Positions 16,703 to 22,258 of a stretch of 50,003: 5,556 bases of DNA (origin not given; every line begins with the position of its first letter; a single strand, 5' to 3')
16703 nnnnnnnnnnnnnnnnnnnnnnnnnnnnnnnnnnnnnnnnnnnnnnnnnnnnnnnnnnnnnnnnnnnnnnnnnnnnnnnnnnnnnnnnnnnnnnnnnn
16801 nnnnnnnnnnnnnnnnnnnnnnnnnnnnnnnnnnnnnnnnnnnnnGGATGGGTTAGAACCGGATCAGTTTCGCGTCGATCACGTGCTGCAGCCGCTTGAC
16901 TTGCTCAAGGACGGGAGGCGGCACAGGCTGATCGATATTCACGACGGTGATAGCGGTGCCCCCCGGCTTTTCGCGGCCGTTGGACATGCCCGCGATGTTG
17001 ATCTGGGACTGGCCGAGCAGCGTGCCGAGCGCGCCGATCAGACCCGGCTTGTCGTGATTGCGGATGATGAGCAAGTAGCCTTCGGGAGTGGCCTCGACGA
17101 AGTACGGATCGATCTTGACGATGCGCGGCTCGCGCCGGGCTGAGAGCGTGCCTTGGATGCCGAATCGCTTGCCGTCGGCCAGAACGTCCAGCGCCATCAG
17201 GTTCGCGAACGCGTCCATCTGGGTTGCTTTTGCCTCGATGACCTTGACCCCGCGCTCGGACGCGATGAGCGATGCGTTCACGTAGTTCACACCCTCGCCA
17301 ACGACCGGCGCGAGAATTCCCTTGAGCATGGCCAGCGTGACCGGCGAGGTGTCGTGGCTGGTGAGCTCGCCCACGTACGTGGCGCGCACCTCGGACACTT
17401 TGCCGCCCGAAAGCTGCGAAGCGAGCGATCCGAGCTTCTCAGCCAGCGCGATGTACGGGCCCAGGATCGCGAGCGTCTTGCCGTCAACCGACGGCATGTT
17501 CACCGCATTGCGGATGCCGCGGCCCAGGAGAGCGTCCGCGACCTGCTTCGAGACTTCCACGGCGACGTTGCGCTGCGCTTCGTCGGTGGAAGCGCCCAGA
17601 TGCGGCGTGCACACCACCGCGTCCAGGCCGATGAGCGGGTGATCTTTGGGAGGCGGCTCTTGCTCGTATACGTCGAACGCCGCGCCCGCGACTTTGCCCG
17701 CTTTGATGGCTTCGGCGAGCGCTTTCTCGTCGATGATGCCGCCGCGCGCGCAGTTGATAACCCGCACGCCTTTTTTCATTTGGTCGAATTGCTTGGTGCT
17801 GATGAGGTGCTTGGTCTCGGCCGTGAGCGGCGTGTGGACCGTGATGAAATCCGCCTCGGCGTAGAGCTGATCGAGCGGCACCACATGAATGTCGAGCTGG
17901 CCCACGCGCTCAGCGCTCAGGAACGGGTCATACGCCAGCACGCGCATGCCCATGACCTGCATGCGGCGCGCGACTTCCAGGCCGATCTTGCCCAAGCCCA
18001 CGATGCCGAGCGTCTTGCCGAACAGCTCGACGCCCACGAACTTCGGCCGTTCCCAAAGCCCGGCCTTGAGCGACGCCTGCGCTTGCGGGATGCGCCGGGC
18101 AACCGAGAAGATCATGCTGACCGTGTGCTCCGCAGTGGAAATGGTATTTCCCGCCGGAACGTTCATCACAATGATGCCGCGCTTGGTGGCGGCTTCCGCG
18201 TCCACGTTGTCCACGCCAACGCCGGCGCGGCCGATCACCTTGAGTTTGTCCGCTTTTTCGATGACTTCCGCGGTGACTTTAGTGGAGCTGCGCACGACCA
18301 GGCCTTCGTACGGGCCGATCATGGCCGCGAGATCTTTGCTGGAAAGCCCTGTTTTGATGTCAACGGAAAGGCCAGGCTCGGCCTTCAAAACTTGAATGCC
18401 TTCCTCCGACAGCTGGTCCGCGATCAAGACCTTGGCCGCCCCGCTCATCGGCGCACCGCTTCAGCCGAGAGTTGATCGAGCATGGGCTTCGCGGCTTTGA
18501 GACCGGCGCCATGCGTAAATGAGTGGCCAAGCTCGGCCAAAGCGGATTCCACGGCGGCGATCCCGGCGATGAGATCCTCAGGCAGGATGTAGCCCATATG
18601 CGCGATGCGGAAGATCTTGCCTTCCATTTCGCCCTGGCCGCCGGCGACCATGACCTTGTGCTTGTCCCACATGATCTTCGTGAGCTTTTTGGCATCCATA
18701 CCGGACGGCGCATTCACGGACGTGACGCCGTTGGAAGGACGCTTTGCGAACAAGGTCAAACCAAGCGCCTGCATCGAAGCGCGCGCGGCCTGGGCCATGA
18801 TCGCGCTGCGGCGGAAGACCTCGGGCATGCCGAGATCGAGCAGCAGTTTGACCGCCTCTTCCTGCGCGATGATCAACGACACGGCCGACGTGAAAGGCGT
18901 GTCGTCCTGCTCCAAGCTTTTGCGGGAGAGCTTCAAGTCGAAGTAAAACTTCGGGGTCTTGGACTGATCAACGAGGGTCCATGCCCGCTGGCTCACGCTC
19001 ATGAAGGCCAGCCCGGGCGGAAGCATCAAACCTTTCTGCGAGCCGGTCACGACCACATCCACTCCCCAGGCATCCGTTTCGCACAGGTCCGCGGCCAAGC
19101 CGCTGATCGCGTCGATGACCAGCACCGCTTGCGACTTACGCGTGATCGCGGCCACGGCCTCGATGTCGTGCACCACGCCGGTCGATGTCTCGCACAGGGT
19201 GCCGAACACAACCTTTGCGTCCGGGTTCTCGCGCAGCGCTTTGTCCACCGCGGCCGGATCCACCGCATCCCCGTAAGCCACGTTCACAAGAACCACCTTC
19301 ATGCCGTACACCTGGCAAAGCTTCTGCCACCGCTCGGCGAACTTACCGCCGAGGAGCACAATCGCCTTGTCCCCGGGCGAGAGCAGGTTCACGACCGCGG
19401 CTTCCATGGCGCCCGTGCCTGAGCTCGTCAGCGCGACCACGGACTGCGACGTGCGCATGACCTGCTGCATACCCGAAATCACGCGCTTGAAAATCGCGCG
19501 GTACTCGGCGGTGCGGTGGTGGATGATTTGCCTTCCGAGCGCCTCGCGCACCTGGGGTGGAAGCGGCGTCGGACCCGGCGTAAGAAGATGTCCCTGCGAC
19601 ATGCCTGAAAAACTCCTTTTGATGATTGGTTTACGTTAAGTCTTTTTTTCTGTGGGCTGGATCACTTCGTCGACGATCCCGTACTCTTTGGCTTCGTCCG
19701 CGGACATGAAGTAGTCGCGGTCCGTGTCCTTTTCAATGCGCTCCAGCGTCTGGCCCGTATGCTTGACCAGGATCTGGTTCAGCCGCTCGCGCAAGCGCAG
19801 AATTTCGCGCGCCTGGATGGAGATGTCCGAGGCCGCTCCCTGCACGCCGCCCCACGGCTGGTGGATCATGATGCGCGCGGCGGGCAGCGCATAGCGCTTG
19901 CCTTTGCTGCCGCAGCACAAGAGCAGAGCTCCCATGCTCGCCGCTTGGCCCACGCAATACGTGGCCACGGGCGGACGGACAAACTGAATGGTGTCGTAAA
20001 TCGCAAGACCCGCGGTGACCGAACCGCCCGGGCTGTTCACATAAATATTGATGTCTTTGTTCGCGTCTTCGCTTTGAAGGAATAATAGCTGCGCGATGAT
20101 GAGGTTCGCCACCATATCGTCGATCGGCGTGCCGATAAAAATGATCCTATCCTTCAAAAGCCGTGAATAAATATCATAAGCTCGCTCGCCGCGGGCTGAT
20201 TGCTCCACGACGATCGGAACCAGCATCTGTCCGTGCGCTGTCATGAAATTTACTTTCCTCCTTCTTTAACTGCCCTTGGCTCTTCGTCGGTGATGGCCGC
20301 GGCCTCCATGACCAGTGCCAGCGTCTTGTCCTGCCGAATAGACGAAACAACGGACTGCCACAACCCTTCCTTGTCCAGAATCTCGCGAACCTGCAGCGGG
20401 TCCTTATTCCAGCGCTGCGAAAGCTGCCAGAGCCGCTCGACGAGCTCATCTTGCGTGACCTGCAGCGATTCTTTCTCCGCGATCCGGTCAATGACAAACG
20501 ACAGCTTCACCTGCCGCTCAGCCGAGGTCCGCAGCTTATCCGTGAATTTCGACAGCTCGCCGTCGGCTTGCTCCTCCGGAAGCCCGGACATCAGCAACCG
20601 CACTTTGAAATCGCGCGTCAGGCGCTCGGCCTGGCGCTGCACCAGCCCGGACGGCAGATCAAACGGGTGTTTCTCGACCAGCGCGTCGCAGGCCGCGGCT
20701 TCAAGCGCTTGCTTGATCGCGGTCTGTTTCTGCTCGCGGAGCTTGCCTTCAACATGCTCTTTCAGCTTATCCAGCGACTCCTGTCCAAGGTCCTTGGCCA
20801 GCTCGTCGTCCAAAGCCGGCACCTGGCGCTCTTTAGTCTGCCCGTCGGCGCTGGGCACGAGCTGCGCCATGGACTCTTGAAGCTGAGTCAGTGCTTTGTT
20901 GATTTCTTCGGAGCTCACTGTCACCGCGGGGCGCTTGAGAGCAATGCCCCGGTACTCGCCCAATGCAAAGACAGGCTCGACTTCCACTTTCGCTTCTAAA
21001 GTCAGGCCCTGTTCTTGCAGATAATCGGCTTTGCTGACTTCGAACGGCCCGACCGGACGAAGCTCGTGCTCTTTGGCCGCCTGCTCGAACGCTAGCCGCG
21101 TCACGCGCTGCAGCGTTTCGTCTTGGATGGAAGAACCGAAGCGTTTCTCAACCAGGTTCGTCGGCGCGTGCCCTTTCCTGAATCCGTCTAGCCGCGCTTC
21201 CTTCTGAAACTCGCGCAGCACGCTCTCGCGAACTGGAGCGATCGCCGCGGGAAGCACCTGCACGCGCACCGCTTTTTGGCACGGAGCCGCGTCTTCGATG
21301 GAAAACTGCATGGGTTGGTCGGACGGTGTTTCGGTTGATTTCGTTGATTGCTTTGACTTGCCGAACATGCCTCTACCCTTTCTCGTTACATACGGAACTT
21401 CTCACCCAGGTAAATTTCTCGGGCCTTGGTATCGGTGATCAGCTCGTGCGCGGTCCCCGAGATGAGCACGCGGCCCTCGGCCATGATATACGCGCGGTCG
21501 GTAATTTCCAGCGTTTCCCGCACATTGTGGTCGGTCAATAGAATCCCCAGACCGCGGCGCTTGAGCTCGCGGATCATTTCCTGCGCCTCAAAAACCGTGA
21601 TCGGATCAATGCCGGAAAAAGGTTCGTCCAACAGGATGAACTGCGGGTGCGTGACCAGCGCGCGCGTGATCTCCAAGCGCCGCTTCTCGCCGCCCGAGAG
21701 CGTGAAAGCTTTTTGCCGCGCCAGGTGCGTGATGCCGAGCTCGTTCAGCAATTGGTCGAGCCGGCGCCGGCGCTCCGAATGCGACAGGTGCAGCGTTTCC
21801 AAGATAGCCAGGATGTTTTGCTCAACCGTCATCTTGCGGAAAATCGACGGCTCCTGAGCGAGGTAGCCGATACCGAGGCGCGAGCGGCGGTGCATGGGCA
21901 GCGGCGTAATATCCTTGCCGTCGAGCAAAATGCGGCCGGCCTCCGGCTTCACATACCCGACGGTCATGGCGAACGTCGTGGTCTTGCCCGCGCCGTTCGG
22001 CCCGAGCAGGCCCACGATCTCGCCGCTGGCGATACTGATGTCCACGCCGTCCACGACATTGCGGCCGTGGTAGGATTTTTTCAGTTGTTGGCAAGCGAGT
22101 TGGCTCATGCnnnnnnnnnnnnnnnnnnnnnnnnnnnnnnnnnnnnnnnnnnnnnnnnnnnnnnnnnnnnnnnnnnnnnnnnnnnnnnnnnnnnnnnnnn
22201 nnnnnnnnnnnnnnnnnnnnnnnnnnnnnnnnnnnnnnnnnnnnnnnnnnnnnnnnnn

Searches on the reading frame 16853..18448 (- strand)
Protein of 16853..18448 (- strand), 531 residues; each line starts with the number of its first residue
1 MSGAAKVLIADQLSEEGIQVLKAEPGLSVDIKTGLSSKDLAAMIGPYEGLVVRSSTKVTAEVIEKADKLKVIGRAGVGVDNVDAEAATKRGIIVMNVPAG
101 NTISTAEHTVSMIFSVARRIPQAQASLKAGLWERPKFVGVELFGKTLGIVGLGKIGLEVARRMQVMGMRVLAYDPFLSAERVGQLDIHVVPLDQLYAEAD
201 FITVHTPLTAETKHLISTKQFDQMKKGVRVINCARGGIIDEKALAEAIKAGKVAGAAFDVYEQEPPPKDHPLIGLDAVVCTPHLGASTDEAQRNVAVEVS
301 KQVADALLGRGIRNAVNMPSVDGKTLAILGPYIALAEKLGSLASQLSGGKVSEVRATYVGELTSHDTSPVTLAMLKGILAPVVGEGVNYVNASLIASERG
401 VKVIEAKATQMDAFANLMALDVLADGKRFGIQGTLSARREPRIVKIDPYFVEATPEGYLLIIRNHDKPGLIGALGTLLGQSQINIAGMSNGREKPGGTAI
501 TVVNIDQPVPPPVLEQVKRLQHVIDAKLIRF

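Call 29: search_protein_families(library=pfam, proteins=[window:16853-18448:-], max_evalue=0.00001)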
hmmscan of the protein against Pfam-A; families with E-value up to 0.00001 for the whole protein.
window:16853-18448:- (531 aa): 4 families
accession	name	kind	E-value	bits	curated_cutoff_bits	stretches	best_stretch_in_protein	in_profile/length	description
PF02826.25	2-Hacid_dh_C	-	5.2e-64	215.3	25.1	1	110-285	1-178/178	D-isomer specific 2-hydroxyacid dehydrogenase, NAD binding domain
PF00389.36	2-Hacid_dh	-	3.4e-41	140.5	24.6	1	7-317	1-134/134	D-isomer specific 2-hydroxyacid dehydrogenase, catalytic domain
PF19304.4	PGDH_inter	-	2.2e-32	112.1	27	1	329-446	2-118/119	D-3-phosphoglycerate dehydrogenase intervening domain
PF01842.31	ACT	-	4.2e-11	42.9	27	1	459-520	2-64/66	ACT domain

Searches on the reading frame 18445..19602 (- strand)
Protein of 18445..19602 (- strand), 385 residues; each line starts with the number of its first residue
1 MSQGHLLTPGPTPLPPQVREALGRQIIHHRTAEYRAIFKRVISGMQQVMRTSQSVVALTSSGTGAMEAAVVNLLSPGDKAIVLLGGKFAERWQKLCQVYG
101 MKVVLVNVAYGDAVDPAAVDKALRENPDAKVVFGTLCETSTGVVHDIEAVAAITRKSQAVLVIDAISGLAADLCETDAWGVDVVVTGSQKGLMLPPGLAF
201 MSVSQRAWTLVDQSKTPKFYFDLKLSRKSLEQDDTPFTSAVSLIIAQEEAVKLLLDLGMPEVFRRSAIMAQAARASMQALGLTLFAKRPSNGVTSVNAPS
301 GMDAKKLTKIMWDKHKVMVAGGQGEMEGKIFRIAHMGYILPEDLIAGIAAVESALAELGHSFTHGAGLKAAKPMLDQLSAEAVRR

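Call 88: search_protein_families(library=pfam, proteins=[window:18445-19602:-], max_evalue=0.0001)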
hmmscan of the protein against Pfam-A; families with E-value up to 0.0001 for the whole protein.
window:18445-19602:- (385 aa): 3 families
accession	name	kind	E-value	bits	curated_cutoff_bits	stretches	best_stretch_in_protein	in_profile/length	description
PF00266.25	Aminotran_5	-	7.5e-28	98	21.5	1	21-323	18-339/371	Aminotransferase class-V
PF01053.26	Cys_Met_Meta_PP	-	1.1e-10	41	27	1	56-188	70-196/381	Cys/Met metabolism PLP-dependent enzyme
PF00155.27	Aminotran_1_2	-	3.5e-07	30.2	19.7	1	46-321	52-332/361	Aminotransferase class I and II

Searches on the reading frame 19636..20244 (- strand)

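Call 88: search_protein_families(library=pfam, proteins=[window:19636-20244:-], max_evalue=0.0001)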
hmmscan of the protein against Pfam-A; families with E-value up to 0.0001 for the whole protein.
window:19636-20244:- (202 aa): 1 family
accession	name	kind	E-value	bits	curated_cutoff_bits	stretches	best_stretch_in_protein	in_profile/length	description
PF00574.28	CLP_protease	-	1.2e-87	292.9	20.2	1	18-196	2-180/182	Clp protease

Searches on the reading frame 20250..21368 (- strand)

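Call 88: search_protein_families(library=pfam, proteins=[window:20250-21368:-], max_evalue=0.0001)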
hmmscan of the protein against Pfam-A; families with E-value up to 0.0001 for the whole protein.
window:20250-21368:- (372 aa): 2 families
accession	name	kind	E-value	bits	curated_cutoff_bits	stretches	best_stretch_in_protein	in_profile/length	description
PF05698.19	Trigger_C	-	5.1e-33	114.8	22.7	1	198-354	1-161/162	Bacterial trigger factor protein (TF) C-terminus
PF05697.18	Trigger_N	-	2.1e-32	112.8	22.2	1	20-163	1-144/144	Bacterial trigger factor protein (TF)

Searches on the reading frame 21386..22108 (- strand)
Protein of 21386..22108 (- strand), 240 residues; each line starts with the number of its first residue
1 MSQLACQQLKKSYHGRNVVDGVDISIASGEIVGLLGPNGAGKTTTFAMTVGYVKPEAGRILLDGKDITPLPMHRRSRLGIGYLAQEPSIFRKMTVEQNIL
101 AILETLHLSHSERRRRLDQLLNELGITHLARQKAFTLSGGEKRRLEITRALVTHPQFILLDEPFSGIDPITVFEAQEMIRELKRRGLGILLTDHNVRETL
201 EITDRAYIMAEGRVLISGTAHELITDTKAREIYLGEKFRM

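Call 88: search_protein_families(library=pfam, proteins=[window:21386-22108:-], max_evalue=0.0001)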
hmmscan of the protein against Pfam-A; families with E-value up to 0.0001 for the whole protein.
window:21386-22108:- (240 aa): 1 family
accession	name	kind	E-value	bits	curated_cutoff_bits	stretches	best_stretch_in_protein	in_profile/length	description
PF00005.33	ABC_tran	-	5.8e-37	127.8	25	1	20-164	2-136/137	ABC transporter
